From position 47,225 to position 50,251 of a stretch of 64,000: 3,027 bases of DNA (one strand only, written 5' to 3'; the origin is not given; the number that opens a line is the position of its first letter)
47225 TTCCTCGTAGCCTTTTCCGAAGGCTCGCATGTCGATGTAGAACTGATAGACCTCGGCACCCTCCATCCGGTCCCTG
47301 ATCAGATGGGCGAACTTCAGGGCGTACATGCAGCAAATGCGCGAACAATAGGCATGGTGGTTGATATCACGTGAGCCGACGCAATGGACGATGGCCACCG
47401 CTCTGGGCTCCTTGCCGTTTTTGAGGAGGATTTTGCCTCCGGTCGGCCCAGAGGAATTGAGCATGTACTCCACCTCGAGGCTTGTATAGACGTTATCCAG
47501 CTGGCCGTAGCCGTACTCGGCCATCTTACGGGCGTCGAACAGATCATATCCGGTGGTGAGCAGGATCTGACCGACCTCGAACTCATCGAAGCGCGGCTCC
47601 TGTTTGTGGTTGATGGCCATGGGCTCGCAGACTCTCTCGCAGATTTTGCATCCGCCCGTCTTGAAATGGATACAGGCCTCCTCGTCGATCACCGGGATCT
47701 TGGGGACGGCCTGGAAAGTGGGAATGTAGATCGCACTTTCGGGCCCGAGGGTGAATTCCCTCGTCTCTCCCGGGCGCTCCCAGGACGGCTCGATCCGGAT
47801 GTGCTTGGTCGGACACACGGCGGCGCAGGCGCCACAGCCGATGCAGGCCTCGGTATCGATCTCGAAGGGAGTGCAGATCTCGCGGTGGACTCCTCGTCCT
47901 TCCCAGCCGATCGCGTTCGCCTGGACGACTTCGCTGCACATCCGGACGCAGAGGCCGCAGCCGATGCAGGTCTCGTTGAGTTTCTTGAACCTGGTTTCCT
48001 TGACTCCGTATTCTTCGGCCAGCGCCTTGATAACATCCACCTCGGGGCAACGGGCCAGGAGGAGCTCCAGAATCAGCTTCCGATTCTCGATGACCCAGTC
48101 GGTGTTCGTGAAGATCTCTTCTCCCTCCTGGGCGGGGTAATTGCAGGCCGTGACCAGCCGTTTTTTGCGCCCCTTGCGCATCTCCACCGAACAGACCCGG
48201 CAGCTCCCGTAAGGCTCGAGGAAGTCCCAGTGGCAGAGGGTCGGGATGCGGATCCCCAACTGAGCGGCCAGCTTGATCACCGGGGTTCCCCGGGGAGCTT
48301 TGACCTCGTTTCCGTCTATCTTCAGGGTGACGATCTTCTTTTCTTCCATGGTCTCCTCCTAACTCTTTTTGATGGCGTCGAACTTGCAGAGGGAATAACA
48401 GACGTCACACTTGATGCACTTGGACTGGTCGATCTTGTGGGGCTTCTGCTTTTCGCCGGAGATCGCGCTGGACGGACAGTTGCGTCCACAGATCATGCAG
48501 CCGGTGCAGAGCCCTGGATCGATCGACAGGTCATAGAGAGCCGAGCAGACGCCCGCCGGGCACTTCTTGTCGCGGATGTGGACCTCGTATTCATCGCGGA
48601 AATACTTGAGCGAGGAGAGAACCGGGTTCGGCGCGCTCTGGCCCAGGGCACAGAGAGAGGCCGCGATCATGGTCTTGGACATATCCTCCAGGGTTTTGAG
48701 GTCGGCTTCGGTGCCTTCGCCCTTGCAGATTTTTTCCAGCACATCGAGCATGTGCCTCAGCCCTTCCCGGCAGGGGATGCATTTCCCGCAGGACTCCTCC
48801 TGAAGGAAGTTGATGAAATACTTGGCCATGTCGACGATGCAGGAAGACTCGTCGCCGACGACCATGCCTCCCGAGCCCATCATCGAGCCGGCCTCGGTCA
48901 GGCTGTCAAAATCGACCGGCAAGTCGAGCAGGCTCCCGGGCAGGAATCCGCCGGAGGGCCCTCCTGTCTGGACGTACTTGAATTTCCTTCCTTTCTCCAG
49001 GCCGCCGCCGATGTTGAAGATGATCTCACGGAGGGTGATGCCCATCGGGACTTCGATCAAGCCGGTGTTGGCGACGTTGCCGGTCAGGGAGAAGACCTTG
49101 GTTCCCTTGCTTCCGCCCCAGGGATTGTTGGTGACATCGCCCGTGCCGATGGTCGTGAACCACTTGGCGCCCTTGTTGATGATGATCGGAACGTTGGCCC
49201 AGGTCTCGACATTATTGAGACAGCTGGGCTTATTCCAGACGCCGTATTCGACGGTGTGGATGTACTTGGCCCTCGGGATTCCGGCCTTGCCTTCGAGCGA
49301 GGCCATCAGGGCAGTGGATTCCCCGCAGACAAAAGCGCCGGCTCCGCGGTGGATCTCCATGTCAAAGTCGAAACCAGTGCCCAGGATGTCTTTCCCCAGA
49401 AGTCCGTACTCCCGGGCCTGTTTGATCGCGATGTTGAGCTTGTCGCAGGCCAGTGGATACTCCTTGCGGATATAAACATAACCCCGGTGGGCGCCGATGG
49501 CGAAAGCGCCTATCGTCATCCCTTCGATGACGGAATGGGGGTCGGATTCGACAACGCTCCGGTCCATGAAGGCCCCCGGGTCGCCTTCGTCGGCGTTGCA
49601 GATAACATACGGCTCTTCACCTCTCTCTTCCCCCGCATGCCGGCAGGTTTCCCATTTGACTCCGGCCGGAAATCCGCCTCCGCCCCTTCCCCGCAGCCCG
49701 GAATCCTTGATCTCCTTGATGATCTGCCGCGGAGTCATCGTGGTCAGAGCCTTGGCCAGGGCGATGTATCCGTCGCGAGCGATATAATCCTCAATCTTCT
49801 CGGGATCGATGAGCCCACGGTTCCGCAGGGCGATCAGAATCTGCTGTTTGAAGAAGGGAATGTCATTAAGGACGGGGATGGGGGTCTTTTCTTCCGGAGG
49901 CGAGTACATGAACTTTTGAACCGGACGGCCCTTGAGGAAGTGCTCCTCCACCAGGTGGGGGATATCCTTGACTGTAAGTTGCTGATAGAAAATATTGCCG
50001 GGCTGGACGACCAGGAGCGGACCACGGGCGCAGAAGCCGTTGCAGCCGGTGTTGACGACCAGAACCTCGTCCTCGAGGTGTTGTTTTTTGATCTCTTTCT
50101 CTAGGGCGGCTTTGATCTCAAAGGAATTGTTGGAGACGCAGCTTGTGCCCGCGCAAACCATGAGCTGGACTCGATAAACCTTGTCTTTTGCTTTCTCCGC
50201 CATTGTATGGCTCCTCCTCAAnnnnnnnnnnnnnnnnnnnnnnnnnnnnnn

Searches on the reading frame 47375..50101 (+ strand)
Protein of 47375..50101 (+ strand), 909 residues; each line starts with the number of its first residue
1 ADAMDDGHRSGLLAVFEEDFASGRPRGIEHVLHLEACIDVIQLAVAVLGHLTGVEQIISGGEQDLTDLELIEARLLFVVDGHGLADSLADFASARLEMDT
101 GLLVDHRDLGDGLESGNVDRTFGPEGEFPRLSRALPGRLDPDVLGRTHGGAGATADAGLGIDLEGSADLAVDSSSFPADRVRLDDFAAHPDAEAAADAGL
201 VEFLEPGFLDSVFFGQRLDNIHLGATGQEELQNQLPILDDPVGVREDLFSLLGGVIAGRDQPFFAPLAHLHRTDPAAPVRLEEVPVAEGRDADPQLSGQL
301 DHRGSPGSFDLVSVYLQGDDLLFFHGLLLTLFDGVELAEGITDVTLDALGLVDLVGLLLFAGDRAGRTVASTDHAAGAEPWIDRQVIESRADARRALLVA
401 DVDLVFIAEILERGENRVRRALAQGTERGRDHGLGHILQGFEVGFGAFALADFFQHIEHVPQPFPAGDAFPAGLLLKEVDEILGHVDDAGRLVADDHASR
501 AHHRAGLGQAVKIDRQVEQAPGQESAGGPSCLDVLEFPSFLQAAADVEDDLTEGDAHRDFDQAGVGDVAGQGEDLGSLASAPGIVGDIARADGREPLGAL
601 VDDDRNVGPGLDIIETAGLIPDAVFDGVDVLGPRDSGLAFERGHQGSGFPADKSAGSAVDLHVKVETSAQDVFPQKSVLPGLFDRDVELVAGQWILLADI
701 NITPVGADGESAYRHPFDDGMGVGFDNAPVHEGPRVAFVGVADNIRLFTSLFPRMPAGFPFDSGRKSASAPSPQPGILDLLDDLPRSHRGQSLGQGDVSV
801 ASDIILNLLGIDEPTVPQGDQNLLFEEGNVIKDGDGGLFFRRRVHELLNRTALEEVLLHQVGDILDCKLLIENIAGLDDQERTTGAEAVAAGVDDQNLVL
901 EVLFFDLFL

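Call 76: find_related_loci(query=window:47375-50101:+, collection=genome_contigs, flank=10000)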
Query window:47375-50101:+ (909 aa) in genome_contigs; peptide patterns used: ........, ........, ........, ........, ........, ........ (x = any residue, [..] = any of these).
129 stretches matched a pattern; 34 encode a relative of the query (tblastn E <= 1e-3); 34 distinct loci.
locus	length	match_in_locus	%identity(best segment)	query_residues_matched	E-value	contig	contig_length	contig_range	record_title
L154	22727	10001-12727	84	1-909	0e+0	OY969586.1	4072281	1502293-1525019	MAG: Candidatus Aminicenantes bacterium isolate MFD10007.bin.c.2 genome assembly, chromosome: 1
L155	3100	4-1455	35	398-892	1e-65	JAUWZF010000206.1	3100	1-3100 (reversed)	MAG: Dehalococcoidales bacterium isolate CSMAG_2729 CSMAG_2729_k141_529380_length_3100_cov_5.5694, whole genome shotgun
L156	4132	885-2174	37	394-835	2e-64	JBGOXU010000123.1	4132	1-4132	MAG: Dehalococcoidia bacterium isolate OBJ_0618_130150_6 k141_1380682_length_4132_cov_14.7803, whole genome shotgun sequ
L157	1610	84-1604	36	347-864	5e-67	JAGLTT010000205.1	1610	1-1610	MAG: Dehalococcoidales bacterium isolate RS_11_13 ZL20.bin.13.fa_205, whole genome shotgun sequence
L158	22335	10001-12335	35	142-892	8e-62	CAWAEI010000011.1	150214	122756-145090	MAG: uncultured delta proteobacterium isolate MFD00905.bin.1.58 genome assembly, contig: contig_26678, whole genome shot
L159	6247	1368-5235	35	32-904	2e-60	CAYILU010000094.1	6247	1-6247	MAG TPA_asm: uncultured bacterium isolate ERP119705_co20_536 genome assembly, contig: NODE_17744_length_6247_cov_10.8699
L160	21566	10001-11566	29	336-878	2e-59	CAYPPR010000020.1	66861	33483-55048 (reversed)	MAG TPA_asm: uncultured Desulfopila sp. isolate SRP319275_co2_253 genome assembly, contig: NODE_131_length_66861_cov_6.9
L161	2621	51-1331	32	394-831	1e-58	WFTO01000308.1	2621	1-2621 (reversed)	MAG: Anaerolineae bacterium isolate S139_26_esom k151_499286, whole genome shotgun sequence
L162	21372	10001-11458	35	334-830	1e-53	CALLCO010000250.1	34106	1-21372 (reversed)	MAG: Candidatus Ozemobacteraceae bacterium isolate N1_Bin_METABAT__69_1 genome assembly, contig: c_000003117654, whole g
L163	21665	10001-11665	35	345-909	2e-52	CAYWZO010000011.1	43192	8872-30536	MAG TPA_asm: uncultured Dehalococcoidaceae bacterium isolate binchicken_co34_471 genome assembly, contig: NODE_1153_leng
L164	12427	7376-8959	25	334-872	2e-50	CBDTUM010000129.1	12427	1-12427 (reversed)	MAG TPA_asm: uncultured Desulfopila sp. isolate SRR7614695_binner123_Refined_84 genome assembly, contig: ERZ23877680.428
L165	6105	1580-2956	32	391-860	6e-50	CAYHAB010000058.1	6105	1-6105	MAG TPA_asm: uncultured Thermodesulfobacteriota bacterium isolate ERP119294_co2_426 genome assembly, contig: k141_96155,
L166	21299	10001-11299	31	384-827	2e-43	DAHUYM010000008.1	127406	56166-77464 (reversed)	MAG TPA_asm: Leptospirillum sp. isolate clean273 NODE_8_length_127406_cov_6.872653, whole genome shotgun sequence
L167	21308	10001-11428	36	387-874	2e-41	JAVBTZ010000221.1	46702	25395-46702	MAG: Planctomycetota bacterium isolate EPI_MAG_00265 c_000000067401, whole genome shotgun sequence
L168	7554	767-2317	29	382-909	3e-39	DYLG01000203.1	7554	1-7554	MAG TPA_asm: Desulfomonile tiedjei isolate SulCav_AS07-7_56_9 SulCav_AS07_7_9190_length_7554_cov_5_275503, whole genome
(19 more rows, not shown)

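Call 79: search_protein_families(library=pfam, proteins=[L154:14581-15546:-], max_evalue=0.001)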
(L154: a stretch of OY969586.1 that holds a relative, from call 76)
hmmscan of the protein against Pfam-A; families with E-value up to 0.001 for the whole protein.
L154:14581-15546:- (321 aa): 1 family
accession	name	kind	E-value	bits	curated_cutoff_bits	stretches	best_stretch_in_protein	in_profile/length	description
PF02754.22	CCG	-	2.3e-27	95.4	20.6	2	180-267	2-85/85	Cysteine-rich domain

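Call 90: search_protein_families(library=pfam, proteins=[window:47384-50101:+], max_evalue=0.00001)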
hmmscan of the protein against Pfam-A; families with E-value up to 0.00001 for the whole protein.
window:47384-50101:+ (906 aa): 0 families
